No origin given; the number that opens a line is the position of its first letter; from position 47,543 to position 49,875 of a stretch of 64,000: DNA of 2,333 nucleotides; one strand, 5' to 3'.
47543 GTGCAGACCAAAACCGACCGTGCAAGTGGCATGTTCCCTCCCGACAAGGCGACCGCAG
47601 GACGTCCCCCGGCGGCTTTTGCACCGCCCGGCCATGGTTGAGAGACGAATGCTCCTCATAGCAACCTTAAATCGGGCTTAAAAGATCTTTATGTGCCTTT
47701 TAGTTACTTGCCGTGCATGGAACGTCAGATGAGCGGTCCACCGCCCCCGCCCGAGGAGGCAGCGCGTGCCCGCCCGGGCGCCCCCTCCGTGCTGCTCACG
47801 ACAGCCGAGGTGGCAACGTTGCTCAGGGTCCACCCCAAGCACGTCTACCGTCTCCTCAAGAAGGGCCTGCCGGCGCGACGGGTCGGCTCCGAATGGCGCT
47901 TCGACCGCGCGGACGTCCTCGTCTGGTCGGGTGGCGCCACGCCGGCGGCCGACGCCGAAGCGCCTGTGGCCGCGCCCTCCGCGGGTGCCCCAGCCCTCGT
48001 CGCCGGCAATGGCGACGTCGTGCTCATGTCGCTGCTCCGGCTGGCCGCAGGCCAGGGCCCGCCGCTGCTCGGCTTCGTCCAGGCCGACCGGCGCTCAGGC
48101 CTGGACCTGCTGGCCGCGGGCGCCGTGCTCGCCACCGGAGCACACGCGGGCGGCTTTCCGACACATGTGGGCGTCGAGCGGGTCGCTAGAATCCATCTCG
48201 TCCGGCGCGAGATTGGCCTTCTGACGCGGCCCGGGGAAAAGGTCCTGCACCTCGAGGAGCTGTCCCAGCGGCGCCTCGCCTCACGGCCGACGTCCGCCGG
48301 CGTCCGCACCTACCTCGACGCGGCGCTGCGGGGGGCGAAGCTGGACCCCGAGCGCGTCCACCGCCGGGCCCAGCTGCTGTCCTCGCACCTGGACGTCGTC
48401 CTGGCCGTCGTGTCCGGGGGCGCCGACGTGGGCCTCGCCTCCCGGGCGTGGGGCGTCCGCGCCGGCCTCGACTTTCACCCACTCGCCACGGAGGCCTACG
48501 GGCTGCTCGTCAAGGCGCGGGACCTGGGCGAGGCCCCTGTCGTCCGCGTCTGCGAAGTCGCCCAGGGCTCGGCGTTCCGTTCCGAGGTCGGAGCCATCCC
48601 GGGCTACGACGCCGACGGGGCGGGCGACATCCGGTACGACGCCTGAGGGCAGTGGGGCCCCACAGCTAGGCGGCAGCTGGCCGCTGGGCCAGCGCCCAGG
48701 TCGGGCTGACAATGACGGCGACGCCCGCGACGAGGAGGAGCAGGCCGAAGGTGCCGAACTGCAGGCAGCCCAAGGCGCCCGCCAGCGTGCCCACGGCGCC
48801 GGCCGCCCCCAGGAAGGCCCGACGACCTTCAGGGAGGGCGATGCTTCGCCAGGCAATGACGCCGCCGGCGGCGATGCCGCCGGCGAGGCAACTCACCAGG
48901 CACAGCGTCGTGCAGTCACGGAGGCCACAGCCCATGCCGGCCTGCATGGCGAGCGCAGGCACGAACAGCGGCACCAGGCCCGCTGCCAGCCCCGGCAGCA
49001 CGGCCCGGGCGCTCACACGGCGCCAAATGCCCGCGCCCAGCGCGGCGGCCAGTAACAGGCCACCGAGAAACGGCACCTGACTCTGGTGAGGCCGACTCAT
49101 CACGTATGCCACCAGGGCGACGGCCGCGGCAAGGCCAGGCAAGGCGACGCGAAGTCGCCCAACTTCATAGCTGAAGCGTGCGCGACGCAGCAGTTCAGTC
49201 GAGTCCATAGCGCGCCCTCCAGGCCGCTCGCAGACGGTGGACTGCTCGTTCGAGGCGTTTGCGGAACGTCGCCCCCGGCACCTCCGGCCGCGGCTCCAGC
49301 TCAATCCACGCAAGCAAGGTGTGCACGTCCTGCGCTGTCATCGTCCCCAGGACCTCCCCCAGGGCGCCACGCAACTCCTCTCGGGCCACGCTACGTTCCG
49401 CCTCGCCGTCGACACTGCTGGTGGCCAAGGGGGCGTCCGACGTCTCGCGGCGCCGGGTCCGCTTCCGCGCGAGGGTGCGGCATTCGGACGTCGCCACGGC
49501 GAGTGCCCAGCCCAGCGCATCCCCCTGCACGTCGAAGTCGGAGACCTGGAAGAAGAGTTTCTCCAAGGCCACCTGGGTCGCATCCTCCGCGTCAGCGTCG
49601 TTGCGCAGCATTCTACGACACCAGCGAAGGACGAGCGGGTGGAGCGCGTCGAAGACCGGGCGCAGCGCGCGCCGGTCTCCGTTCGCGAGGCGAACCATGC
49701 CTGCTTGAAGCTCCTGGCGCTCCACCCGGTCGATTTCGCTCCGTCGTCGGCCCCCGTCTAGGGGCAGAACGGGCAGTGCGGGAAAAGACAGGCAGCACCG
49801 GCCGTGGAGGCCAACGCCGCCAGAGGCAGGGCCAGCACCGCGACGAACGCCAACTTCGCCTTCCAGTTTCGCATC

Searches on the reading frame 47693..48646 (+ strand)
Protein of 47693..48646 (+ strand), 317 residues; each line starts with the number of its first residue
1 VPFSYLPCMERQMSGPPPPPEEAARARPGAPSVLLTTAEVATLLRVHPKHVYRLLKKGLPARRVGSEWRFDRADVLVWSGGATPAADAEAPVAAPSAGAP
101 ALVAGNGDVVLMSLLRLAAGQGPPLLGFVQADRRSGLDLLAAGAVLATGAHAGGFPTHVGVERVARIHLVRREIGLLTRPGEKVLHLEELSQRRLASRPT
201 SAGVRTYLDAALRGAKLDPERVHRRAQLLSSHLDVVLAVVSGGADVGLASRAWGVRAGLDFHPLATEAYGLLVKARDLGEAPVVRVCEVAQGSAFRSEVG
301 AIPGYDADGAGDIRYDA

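Call 18: find_encoding_contigs(protein=window:47693-48646:+, flank=10000, max_places=10)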
Protein window:47693-48646:+ (317 aa): no gene with exactly this product is on record in the collection.

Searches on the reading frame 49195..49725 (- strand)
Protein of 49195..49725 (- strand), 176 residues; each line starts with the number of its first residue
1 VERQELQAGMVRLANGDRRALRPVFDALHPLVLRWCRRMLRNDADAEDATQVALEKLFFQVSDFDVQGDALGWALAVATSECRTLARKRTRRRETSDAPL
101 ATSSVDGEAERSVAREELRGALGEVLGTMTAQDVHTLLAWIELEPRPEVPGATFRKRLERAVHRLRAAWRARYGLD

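Call 31: search_protein_families(library=ncbifam, proteins=[window:49195-49725:-])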
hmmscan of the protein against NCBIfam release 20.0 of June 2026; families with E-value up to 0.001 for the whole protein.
window:49195-49725:- (176 aa): 30 families (the best 25 are shown)
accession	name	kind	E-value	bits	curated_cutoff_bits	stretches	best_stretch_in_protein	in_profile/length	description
TIGR02937.1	sigma70-ECF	superfamily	3.5e-12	46.3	42.9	1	20-134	2-123/165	sigma-70 family RNA polymerase sigma factor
NF007222.0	PRK09640.1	equivalog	2.9e-11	43.3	194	1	19-136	26-142/188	RNA polymerase sigma factor SigX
NF007228.0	PRK09646.1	subfamily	2.8e-10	40.2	226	1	2-166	13-187/194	ECF RNA polymerase sigma factor SigK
NF009176.0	PRK12524.1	equivalog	5.1e-10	39.5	264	1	8-131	15-139/196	RNA polymerase sigma factor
NF009167.0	PRK12514.1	equivalog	2.7e-09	37.2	265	1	2-167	3-176/180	RNA polymerase sigma factor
NF008888.0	PRK11922.1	equivalog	7.3e-09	35.6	204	1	12-112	23-132/231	RNA polymerase sigma factor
TIGR02989.1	Sig-70_gvs1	subfamily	1.7e-08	34.6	124.55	1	24-133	6-115/158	RNA polymerase sigma-70 factor, Rhodopirellula/Verrucomicrobium family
NF009189.0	PRK12537.1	equivalog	2.7e-08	33.5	261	1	7-110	11-115/182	RNA polymerase sigma factor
NF009168.0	PRK12515.1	subfamily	5.3e-08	32.6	236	1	10-130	13-133/189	RNA polymerase sigma factor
NF006089.0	PRK08241.1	subfamily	6.8e-08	32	240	1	13-103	16-106/343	RNA polymerase subunit sigma-70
NF004113.0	PRK05602.1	equivalog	1.9e-07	30.9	208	1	10-126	36-151/211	RNA polymerase sigma factor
NF007223.0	PRK09641.1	equivalog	5.4e-07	29.6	209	1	12-91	11-90/187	RNA polymerase sigma factor SigW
NF007230.0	PRK09648.1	subfamily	6.1e-07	29.4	209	1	2-133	9-146/195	RNA polymerase sigma factor ShbA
TIGR02960.1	SigX5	hypoth_equivalog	9.2e-07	28.3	264.75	1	34-116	20-100/322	RNA polymerase sigma-70 factor, TIGR02960 family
NF009172.0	PRK12519.1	subfamily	1.6e-06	27.8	222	1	10-129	20-142/194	RNA polymerase sigma factor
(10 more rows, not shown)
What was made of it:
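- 49195..49725 (-): ECF sigma factor gene directly downstream of the pump gene. It is intact and marks the edge of the hotspot. TIGR02937 sigma70-ECF match (call 31).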
